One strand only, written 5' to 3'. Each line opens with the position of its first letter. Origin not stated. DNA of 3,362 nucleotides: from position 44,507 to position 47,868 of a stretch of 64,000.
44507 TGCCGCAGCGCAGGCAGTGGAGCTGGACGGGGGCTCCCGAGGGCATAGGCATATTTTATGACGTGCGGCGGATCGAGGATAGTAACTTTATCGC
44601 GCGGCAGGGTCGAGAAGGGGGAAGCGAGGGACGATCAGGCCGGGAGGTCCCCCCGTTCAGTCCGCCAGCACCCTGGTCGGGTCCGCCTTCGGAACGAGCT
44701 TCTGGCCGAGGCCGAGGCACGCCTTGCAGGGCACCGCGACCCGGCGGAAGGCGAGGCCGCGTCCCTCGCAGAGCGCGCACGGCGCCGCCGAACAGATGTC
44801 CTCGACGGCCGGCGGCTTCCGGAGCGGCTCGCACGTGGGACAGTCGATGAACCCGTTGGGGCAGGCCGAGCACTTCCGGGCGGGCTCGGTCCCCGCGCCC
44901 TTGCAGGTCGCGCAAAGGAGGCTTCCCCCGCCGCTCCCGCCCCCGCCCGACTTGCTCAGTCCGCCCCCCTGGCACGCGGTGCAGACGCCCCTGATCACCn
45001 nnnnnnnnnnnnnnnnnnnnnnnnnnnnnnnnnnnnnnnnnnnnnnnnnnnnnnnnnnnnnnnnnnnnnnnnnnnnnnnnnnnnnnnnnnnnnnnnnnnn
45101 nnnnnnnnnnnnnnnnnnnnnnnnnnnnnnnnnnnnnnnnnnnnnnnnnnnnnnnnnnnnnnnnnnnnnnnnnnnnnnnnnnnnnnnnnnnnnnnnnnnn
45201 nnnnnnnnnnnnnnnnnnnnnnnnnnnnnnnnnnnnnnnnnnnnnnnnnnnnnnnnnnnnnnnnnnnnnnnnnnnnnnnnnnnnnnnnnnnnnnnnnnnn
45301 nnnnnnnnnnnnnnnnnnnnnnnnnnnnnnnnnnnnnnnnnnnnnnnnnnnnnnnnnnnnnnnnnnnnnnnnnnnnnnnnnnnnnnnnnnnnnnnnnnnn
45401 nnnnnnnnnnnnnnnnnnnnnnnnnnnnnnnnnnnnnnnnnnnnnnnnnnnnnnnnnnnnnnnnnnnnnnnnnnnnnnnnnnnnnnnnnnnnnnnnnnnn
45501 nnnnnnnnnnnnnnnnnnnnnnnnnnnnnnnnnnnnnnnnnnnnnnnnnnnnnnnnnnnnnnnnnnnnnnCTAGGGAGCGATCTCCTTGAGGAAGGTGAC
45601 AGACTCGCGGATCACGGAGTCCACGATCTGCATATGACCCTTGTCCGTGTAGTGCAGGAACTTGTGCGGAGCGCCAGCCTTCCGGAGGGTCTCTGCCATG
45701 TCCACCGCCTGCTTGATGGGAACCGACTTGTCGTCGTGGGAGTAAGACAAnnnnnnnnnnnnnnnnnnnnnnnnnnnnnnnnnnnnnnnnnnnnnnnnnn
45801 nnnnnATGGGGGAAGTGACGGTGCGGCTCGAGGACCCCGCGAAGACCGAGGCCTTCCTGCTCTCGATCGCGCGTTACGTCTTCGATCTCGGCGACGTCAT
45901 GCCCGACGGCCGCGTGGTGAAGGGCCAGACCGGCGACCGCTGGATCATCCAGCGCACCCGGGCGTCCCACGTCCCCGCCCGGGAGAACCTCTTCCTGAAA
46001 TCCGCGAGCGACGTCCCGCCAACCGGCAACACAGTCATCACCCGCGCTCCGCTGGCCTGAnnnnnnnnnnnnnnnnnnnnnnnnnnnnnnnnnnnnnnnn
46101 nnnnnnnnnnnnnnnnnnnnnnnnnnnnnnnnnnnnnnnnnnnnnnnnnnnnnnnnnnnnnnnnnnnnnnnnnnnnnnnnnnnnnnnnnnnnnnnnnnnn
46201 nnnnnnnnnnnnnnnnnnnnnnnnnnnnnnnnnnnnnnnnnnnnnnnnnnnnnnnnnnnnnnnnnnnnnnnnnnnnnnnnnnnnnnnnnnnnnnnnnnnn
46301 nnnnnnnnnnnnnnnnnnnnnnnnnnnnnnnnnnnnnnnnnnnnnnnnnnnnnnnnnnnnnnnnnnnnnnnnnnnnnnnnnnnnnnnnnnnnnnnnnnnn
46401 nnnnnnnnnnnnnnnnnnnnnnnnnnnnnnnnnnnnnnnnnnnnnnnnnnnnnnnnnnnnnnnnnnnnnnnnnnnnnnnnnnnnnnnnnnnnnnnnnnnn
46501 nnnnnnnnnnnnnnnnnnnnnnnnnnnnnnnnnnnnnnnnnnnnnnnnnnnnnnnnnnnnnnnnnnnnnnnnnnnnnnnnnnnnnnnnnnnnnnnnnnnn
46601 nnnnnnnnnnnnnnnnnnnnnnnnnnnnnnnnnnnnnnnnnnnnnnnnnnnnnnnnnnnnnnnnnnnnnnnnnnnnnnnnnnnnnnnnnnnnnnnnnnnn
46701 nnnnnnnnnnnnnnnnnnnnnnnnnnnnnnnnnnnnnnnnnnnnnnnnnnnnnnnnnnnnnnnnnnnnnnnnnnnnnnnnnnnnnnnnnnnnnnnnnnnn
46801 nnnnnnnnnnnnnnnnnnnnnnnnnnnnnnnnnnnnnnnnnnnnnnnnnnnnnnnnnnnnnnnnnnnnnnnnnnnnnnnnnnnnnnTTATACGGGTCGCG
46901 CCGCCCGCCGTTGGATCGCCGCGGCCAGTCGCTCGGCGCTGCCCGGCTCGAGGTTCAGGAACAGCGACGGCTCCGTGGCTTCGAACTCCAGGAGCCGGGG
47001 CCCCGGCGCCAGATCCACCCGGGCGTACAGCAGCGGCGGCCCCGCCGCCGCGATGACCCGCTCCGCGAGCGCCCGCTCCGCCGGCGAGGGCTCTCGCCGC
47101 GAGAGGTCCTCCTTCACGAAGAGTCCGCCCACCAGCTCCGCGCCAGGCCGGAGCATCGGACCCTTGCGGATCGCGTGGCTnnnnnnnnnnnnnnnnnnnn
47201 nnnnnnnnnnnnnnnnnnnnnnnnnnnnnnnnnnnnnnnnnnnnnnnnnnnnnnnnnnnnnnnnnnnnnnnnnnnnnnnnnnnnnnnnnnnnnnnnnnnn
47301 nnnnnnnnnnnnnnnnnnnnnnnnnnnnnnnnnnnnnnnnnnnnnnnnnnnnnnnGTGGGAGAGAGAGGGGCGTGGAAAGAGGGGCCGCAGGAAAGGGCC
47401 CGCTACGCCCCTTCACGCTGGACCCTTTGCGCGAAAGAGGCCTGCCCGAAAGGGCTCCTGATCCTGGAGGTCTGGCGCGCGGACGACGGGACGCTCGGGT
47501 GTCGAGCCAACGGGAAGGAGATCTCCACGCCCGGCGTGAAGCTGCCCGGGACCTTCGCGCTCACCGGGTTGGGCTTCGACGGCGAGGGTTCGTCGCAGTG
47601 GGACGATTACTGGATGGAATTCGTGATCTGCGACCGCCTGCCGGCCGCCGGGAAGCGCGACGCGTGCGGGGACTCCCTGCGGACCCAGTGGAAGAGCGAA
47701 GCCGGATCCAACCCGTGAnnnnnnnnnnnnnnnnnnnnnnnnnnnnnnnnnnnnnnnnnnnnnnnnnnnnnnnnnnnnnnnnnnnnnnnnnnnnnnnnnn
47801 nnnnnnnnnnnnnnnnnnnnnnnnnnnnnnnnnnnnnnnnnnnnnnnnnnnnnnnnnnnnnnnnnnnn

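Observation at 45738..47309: Two 72-bp direct repeats exactly 1500 bp apart, each replacing the 5' part of a minus-strand gene and feeding a plus-strand ORF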

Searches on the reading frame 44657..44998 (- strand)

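Call 20: search_protein_families(library=pfam, proteins=[window:44657-44998:-], max_evalue=0.01)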
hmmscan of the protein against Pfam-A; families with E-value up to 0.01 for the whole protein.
window:44657-44998:- (113 aa): 1 family
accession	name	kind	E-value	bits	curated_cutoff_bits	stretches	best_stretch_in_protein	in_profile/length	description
PF00684.25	DnaJ_CXXCXGXG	-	0.0028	18.3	32.7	0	73-96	43-63/65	DnaJ central domain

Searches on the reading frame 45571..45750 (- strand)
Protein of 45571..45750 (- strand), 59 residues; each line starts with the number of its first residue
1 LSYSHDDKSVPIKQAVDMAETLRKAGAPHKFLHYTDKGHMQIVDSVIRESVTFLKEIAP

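Call 20: search_protein_families(library=pfam, proteins=[window:45571-45750:-], max_evalue=0.01)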
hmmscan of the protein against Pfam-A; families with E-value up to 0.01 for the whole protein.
window:45571-45750:- (59 aa): 2 families
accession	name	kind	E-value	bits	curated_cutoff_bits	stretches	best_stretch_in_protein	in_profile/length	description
PF00326.27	Peptidase_S9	-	0.00011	22.1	22.6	1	4-45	152-193/213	Prolyl oligopeptidase family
PF01738.24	DLH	-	0.0048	16.9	21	1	2-39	149-186/217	Dienelactone hydrolase family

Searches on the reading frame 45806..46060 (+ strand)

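Call 20: search_protein_families(library=pfam, proteins=[window:45806-46060:+], max_evalue=0.01)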
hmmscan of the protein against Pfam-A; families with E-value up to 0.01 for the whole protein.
window:45806-46060:+ (84 aa): 1 family
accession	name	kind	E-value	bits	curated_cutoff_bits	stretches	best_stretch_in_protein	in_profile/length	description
PF14080.11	DUF4261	-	0.00053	20.4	27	1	9-56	20-67/77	Domain of unknown function (DUF4261)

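Call 71: search_protein_families(library=ncbifam, proteins=[window:45806-46060:+], max_evalue=0.001)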
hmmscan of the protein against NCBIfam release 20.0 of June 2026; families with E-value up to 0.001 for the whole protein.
window:45806-46060:+ (84 aa): 0 families

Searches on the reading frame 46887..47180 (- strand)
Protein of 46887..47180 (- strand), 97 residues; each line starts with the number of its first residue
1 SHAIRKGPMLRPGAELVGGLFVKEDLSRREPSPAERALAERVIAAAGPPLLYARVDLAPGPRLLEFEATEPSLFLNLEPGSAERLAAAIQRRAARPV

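Call 20: search_protein_families(library=pfam, proteins=[window:46887-47180:-], max_evalue=0.01)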
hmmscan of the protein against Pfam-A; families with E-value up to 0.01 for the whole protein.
window:46887-47180:- (97 aa): 0 families

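Call 71: search_protein_families(library=ncbifam, proteins=[window:46887-47180:-], max_evalue=0.001)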
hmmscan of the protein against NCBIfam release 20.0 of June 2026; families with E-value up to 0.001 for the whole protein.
window:46887-47180:- (97 aa): 1 family
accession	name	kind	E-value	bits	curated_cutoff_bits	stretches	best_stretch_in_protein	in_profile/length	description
NF058666.1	D_CycloSer_DcsG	equivalog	2.2e-15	56.6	360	1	1-93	197-297/298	D-cycloserine synthetase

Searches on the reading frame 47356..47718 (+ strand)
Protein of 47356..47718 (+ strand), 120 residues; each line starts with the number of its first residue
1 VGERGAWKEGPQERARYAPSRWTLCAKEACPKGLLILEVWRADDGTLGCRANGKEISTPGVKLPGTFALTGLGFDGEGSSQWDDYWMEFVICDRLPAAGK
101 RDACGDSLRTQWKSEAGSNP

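Call 20: search_protein_families(library=pfam, proteins=[window:47356-47718:+], max_evalue=0.01)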
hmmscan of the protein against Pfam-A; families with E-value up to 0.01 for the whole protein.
window:47356-47718:+ (120 aa): 0 families

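Call 50: search_protein_representatives(protein=window:47422-47715:+)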
Query: 98 residues. Proteins with E-value up to 0.001 (for the whole library): 51; up to 1e-10: 20; up to 1e-30: 1. The best 51 are listed.
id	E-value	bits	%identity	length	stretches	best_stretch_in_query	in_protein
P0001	9.2e-52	190.1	89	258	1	1-93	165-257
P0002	1.6e-26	108.9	57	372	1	7-90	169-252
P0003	5.8e-25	103.9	52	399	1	6-91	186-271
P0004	6.4e-24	100.5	52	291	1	2-91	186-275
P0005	2.6e-22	95.4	55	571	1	6-92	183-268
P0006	2.3e-21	92.3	47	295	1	2-92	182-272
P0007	2.4e-19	85.8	50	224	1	6-91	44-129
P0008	1.3e-18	83.5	48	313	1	2-90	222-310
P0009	6.1e-18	81.3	43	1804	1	4-94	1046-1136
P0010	1.9e-17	79.7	45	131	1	5-90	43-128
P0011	3.3e-16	75.7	44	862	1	6-91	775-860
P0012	1.3e-15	73.8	41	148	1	5-91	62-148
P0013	1.6e-15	73.6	33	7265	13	6-35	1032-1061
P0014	3.5e-14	69.2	43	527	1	9-91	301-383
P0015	1.0e-13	67.7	42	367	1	8-90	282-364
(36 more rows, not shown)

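Call 71: search_protein_families(library=ncbifam, proteins=[P0001], max_evalue=0.001)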
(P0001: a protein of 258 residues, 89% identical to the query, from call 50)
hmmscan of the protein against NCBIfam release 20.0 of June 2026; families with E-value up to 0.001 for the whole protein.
P0001 (258 aa): 0 families
